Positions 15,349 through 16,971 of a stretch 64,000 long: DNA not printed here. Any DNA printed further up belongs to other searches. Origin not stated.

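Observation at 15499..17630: Cysteine-desulfurase-like enzyme paired with a degenerate U-type scaffold inside an ars operon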

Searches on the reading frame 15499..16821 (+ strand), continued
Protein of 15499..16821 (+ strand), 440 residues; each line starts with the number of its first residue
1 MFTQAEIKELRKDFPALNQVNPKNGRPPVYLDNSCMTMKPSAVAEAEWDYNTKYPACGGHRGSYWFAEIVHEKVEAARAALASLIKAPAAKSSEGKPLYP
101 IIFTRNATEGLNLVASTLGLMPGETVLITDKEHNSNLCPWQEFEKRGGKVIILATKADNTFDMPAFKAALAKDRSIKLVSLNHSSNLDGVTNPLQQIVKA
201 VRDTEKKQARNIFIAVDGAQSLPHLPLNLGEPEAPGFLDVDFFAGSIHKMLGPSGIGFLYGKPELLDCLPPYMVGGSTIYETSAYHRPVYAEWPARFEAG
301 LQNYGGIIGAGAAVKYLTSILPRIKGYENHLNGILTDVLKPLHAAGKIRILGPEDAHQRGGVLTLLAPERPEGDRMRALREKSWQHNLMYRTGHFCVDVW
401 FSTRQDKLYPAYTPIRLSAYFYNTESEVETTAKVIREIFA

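Call 39: find_encoding_contigs(protein=P0025, flank=10000, max_places=2)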
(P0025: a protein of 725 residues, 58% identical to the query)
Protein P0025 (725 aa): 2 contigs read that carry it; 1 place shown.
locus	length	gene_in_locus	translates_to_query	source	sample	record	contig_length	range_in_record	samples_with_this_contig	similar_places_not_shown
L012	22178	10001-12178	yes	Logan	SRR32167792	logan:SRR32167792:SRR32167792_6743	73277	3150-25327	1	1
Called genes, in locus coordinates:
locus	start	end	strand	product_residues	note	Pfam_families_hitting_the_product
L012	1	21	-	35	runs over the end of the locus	-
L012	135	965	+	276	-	PF17131:TP_0789-like, PF03888:MucB_RseB, PF07044:DUF1329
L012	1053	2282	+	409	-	-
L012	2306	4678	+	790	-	PF03176:MMPL, PF02460:Patched (weak), PF12349:Sterol-sensing (weak), PF03176:MMPL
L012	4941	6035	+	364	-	PF13847:Methyltransf_31, PF08241:Methyltransf_11 (faint), PF13649:Methyltransf_25 (faint)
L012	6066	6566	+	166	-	PF00903:Glyoxalase (weak)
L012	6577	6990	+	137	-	-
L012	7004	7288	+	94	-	-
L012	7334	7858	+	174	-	PF00903:Glyoxalase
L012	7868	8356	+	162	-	PF00903:Glyoxalase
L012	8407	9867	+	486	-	PF01135:PCMT (weak), PF01209:Ubie_methyltran, PF06325:PrmA (weak), PF13489:Methyltransf_23, PF08241:Methyltransf_11, PF08242:Methyltransf_12, PF13649:Methyltransf_25, PF13847:Methyltransf_31, +1 more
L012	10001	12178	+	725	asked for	PF00266:Aminotran_5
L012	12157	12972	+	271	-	PF13489:Methyltransf_23, PF01209:Ubie_methyltran, PF13847:Methyltransf_31, PF08241:Methyltransf_11, PF08242:Methyltransf_12, PF13649:Methyltransf_25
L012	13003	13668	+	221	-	PF06041:DUF924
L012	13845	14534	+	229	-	PF00072:Response_reg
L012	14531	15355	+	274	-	PF12849:PBP_like_2, PF13531:SBP_bac_11 (weak)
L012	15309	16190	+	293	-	PF00528:BPD_transp_1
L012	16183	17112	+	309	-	PF00528:BPD_transp_1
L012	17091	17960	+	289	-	PF00005:ABC_tran, PF13304:AAA_21 (faint)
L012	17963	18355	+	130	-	PF12840:HTH_20, PF01022:HTH_5, PF13412:HTH_24 (weak), PF09339:HTH_IclR (faint)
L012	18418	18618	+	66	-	-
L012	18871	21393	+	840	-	PF04879:Molybdop_Fe4S4, PF00384:Molybdopterin, PF01568:Molydop_binding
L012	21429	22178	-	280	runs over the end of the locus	PF13489:Methyltransf_23, PF01209:Ubie_methyltran, PF05175:MTS, PF13649:Methyltransf_25, PF13847:Methyltransf_31, PF08241:Methyltransf_11, PF08242:Methyltransf_12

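Call 40: find_encoding_contigs(protein=P0019, flank=10000, max_places=2)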
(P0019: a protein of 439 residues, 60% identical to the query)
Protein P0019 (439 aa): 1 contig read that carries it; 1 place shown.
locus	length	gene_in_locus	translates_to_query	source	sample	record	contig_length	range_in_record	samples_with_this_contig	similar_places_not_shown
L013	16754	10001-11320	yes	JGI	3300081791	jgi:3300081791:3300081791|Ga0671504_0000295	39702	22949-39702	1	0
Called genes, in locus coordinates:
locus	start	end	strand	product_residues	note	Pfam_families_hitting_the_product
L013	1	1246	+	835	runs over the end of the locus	PF04879:Molybdop_Fe4S4, PF00384:Molybdopterin, PF01568:Molydop_binding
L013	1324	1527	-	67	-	PF10262:Rdx (weak)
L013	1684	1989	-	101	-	-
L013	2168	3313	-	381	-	PF08241:Methyltransf_11 (faint), PF08242:Methyltransf_12 (faint), PF13649:Methyltransf_25 (faint), PF13847:Methyltransf_31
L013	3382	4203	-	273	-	PF01135:PCMT (weak), PF01209:Ubie_methyltran, PF13489:Methyltransf_23 (weak), PF13847:Methyltransf_31, PF08241:Methyltransf_11, PF08242:Methyltransf_12, PF13649:Methyltransf_25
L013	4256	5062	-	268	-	PF04542:Sigma70_r2, PF08281:Sigma70_r4_2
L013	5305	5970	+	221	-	PF06041:DUF924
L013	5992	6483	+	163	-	PF00903:Glyoxalase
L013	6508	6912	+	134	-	PF18029:Glyoxalase_6 (weak), PF00903:Glyoxalase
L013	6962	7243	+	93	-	-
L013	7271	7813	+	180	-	PF00903:Glyoxalase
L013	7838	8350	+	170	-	PF00903:Glyoxalase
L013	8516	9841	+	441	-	PF01135:PCMT, PF01209:Ubie_methyltran, PF06325:PrmA, PF13489:Methyltransf_23, PF08241:Methyltransf_11, PF08242:Methyltransf_12, PF13649:Methyltransf_25, PF13847:Methyltransf_31, +2 more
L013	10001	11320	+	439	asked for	PF00266:Aminotran_5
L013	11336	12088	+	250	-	-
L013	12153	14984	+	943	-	PF03176:MMPL, PF02460:Patched, PF12349:Sterol-sensing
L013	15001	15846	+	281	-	PF17131:TP_0789-like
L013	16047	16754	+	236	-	?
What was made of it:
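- Molybdopterin oxidoreductase genes lie within 10 kb in L012 and L013 (calls 39, 40).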

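Call 41: find_encoding_contigs(protein=P0022, flank=10000, max_places=2)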
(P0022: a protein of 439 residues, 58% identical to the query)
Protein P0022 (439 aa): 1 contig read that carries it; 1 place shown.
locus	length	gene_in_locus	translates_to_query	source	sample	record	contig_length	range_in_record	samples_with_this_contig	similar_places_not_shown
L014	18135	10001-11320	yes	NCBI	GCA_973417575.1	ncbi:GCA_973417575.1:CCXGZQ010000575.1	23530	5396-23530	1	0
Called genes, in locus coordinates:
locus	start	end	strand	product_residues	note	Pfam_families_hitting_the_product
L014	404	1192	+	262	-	PF12849:PBP_like_2, PF13531:SBP_bac_11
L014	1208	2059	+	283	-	PF00528:BPD_transp_1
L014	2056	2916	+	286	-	PF00528:BPD_transp_1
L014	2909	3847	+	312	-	PF00005:ABC_tran, PF02463:SMC_N (faint), PF13304:AAA_21 (weak)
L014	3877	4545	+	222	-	PF04542:Sigma70_r2 (weak), PF08281:Sigma70_r4_2, PF04545:Sigma70_r4 (weak)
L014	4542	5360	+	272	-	PF01209:Ubie_methyltran, PF13489:Methyltransf_23 (weak), PF13847:Methyltransf_31, PF08241:Methyltransf_11, PF08242:Methyltransf_12, PF13649:Methyltransf_25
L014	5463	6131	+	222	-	PF06041:DUF924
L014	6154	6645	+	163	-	PF00903:Glyoxalase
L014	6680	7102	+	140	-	PF00903:Glyoxalase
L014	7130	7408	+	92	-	-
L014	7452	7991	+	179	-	PF00903:Glyoxalase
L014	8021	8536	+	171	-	PF00903:Glyoxalase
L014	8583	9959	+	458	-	PF01135:PCMT (weak), PF01209:Ubie_methyltran, PF08241:Methyltransf_11, PF08242:Methyltransf_12 (weak), PF13649:Methyltransf_25, PF13847:Methyltransf_31, PF05148:Methyltransf_8 (weak)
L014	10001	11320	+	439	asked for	PF00155:Aminotran_1_2 (weak), PF00266:Aminotran_5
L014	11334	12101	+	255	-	-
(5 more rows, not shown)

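Call 42: find_encoding_contigs(protein=P0032, flank=10000, max_places=2)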
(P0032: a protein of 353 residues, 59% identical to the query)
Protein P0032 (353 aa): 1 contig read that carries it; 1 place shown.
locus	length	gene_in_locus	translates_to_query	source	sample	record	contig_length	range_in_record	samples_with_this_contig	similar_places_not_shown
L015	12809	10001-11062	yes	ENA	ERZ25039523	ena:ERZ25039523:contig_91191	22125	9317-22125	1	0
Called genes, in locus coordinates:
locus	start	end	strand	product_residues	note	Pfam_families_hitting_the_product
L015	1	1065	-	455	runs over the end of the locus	PF00005:ABC_tran, PF04310:MukB (faint), PF13401:AAA_22 (faint), PF13476:AAA_23 (faint), PF13555:AAA_29 (faint), PF13304:AAA_21, PF00005:ABC_tran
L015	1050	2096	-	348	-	PF25973:BSH_CzcB (weak), PF25881:HH_YBHG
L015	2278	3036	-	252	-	PF06426:SATase_N, PF00132:Hexapep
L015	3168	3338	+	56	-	-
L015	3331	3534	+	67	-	-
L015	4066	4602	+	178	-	-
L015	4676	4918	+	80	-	-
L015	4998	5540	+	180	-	-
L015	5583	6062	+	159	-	PF00903:Glyoxalase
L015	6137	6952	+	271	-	PF00903:Glyoxalase (weak)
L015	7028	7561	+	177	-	PF00903:Glyoxalase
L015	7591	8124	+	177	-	PF00903:Glyoxalase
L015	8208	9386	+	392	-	PF01209:Ubie_methyltran, PF13489:Methyltransf_23 (weak), PF08241:Methyltransf_11, PF08242:Methyltransf_12, PF13649:Methyltransf_25, PF13847:Methyltransf_31, PF05148:Methyltransf_8 (weak)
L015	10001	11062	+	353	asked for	PF00266:Aminotran_5, PF00155:Aminotran_1_2 (weak)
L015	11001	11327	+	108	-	PF00266:Aminotran_5 (weak)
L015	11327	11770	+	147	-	-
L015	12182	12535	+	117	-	PF12840:HTH_20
